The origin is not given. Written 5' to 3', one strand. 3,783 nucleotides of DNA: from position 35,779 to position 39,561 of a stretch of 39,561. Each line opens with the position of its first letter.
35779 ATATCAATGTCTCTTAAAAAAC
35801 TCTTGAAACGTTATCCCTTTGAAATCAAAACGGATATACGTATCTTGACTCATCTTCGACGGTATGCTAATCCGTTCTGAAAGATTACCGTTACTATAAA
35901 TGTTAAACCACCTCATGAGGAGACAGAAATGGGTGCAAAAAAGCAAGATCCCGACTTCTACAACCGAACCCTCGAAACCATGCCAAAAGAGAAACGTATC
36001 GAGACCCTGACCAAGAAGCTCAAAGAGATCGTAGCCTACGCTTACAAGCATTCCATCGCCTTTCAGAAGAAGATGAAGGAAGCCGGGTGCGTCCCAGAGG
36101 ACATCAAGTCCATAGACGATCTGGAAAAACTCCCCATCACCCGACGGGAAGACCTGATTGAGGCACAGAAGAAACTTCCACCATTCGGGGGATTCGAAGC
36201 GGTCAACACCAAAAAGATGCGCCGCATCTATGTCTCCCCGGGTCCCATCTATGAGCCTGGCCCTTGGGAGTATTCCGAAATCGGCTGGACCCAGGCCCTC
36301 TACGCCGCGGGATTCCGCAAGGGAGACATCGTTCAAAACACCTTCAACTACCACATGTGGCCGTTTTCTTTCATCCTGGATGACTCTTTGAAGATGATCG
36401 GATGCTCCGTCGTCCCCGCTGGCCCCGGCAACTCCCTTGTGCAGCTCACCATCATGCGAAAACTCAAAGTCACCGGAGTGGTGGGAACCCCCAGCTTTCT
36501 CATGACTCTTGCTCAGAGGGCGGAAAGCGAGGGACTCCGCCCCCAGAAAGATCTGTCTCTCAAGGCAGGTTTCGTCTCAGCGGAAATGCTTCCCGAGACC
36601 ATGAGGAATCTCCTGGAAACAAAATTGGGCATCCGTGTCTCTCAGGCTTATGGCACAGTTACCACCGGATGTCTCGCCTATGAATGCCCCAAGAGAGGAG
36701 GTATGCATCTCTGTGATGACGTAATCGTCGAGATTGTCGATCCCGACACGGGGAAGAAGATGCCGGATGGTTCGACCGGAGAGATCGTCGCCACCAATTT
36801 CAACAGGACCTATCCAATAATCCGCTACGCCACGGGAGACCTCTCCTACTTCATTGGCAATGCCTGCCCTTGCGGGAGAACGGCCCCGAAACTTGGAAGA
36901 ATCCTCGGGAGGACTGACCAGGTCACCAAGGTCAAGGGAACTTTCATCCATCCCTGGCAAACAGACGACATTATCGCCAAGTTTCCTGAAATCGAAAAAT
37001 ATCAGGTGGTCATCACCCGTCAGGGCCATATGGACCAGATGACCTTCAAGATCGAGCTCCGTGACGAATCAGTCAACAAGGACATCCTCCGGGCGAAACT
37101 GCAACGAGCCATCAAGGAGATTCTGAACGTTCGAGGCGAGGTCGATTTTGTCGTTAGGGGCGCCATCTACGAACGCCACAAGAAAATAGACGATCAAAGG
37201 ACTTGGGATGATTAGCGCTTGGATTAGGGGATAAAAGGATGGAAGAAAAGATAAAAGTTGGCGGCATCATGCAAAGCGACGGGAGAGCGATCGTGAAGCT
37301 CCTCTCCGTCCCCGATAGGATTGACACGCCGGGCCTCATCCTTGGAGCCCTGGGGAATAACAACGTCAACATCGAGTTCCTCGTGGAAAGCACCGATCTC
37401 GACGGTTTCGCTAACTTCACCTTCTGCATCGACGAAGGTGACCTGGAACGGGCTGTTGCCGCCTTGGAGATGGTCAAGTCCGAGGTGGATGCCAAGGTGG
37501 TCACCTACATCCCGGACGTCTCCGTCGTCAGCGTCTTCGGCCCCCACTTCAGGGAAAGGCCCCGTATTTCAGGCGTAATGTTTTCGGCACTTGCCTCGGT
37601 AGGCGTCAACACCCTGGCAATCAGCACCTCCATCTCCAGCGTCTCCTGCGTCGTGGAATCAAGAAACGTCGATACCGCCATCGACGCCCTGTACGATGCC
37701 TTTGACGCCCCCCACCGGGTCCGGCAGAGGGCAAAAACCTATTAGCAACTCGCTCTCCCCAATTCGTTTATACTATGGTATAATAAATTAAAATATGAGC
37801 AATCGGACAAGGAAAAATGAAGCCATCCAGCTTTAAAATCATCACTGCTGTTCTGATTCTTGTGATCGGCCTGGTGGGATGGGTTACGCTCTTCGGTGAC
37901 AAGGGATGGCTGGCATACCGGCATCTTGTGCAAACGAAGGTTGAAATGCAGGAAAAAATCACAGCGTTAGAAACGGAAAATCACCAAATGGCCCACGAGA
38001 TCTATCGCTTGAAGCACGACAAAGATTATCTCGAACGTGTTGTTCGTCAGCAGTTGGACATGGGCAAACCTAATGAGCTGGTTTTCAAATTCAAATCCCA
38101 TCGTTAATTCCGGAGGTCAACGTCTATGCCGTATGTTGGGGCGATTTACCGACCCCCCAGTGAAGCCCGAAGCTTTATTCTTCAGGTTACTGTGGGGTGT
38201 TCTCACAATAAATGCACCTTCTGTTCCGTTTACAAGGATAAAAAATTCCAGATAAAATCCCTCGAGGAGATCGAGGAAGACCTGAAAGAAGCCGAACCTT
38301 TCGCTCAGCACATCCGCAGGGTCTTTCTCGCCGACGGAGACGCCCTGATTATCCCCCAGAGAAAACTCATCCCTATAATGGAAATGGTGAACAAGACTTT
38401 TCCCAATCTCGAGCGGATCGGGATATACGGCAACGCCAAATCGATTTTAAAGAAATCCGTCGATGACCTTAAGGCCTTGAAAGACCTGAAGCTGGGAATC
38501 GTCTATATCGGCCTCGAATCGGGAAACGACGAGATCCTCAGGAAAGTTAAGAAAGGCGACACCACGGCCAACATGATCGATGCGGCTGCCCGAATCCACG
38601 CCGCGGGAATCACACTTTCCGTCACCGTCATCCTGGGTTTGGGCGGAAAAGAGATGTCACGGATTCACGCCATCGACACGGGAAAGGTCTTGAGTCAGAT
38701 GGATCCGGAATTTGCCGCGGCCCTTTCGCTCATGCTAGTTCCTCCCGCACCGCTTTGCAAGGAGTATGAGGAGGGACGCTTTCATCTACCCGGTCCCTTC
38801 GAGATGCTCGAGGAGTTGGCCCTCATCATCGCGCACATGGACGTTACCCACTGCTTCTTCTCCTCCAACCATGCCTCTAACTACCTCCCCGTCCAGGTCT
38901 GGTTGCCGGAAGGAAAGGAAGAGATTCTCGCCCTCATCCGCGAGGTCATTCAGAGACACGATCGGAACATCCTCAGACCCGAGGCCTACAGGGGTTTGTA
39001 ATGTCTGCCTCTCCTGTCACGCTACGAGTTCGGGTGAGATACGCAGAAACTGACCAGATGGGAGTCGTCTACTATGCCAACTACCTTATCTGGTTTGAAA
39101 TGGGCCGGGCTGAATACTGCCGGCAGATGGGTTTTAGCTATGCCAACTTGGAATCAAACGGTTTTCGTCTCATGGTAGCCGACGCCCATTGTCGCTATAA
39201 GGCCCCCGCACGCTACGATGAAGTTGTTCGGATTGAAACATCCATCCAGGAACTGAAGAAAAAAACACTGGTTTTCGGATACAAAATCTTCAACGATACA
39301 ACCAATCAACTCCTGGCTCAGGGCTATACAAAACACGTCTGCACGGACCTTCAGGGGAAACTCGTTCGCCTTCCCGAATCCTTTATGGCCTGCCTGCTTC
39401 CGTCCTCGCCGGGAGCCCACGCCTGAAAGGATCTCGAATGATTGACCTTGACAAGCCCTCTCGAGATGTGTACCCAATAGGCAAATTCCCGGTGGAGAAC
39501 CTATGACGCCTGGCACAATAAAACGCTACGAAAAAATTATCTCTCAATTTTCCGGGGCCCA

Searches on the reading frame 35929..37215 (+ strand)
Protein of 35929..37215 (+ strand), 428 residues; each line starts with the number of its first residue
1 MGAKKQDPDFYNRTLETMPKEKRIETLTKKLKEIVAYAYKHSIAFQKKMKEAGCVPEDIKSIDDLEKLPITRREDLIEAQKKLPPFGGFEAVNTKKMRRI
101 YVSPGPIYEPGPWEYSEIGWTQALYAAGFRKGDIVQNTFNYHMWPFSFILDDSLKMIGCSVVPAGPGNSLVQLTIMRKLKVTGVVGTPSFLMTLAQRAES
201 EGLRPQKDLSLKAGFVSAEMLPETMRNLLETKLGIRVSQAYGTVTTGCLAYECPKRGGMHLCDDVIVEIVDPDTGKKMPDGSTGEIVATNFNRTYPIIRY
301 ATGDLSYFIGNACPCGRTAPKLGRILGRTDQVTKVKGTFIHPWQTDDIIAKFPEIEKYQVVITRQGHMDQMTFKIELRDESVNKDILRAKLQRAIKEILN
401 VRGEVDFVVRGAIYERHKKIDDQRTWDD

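Call 55: search_protein_families(library=ncbifam, proteins=[window:35929-37215:+], max_evalue=1e-10)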
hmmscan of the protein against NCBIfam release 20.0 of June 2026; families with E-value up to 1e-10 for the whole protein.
window:35929-37215:+ (428 aa): 7 families
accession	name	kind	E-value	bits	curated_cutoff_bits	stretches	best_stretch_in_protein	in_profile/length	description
NF041878.1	paak_haloarch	equivalog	3.1e-66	223.7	700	1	14-427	4-425/427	phenylacetate--CoA ligase PaaK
TIGR02155.1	PA_CoA_ligase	equivalog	3.7e-63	213.5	646.3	1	17-417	2-412/422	phenylacetate--CoA ligase PaaK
NF053551.1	FlxY_rubin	equivalog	6.8e-44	150.2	520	1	20-415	6-407/424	flexirubin biosynthesis putative acyl-CoA ligase FlxY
NF045666.1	DVU1553_fam_AMP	equivalog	2e-43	148.8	300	1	149-328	150-330/331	DVU_1553 family AMP-dependent CoA ligase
TIGR03335.1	F390_ftsA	equivalog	1.9e-29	102.7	458.7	1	10-320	1-321/445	coenzyme F390 synthetase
NF041217.1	BagE_FevW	exception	2.4e-26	92.7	800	1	61-414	40-393/424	bagremycin/ferroverdin synthetase BagE/FevW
TIGR02304.1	aden_form_hyp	equivalog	1.6e-11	43.9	251.9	1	172-394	179-385/430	F390 synthetase-related protein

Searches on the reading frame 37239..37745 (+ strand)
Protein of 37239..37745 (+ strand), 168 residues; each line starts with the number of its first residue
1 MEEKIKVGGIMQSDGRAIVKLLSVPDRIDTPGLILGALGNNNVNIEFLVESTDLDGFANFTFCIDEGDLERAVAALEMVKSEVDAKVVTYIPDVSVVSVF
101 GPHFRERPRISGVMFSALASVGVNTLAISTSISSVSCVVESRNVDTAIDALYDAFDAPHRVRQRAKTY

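Call 74: search_protein_families(library=pfam, proteins=[window:37239-37745:+], max_evalue=0.001)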
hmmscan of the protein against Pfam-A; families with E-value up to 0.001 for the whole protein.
window:37239-37745:+ (168 aa): 3 families
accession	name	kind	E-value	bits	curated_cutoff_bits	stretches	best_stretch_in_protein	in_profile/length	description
PF22468.2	ACT_9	-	8.1e-19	67.6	27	2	97-155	1-61/61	ACT domain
PF13840.12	ACT_7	-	8.9e-10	38.7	27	1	92-152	4-64/65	ACT domain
PF01842.31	ACT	-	3.9e-06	27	27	1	34-77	17-62/66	ACT domain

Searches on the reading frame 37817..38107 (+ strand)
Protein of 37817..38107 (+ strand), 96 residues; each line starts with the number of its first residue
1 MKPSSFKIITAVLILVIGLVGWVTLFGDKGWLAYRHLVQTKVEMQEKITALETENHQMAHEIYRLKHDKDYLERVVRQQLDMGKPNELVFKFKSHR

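Call 74: search_protein_families(library=pfam, proteins=[window:37817-38107:+], max_evalue=0.001)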
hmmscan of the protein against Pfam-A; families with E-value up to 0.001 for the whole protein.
window:37817-38107:+ (96 aa): 2 families
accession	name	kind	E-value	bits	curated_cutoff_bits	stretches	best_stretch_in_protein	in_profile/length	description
PF04977.20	DivIC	-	8.5e-18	64.4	28.9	1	17-93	2-78/80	Septum formation initiator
PF16034.10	JAKMIP_CC3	-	0.00079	19.6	30.2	1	28-73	137-183/200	JAKMIP CC3 domain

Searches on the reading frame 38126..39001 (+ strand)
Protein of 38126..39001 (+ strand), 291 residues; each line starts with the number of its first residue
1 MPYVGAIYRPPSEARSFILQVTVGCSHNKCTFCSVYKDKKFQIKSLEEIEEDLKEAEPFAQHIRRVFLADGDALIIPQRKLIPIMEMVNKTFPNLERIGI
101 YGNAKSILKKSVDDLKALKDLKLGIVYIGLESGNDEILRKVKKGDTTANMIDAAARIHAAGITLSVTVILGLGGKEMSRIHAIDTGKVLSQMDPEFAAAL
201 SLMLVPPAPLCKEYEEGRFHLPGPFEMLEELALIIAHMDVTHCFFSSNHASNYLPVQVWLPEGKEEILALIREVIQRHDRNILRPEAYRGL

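Call 55: search_protein_families(library=ncbifam, proteins=[window:38126-39001:+], max_evalue=1e-10)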
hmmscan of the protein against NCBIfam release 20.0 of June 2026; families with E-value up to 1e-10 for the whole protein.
window:38126-39001:+ (291 aa): 2 families
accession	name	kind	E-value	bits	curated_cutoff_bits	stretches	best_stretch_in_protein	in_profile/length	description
TIGR03471.1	HpnJ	equivalog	2e-13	50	577.6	1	22-181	203-356/472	hopanoid biosynthesis associated radical SAM protein HpnJ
TIGR04479.1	bcpD_PhpK_rSAM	subfamily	6.8e-13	47.8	600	1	19-215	244-432/504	PhpK family radical SAM P-methyltransferase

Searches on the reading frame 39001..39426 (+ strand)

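Call 74: search_protein_families(library=pfam, proteins=[window:39001-39426:+], max_evalue=0.001)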
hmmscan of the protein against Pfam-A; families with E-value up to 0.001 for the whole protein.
window:39001-39426:+ (141 aa): 3 families
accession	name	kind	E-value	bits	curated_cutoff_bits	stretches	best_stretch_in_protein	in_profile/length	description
PF13279.12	4HBT_2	-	8.4e-22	78.3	25.5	1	12-130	1-120/122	Thioesterase-like superfamily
PF03061.28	4HBT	-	6.2e-16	58.9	20.6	1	20-102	1-76/79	Thioesterase superfamily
PF01643.23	Acyl-ACP_TE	-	0.00041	20.5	23.7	1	36-128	34-127/131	Acyl-ACP thioesterase N-terminal domain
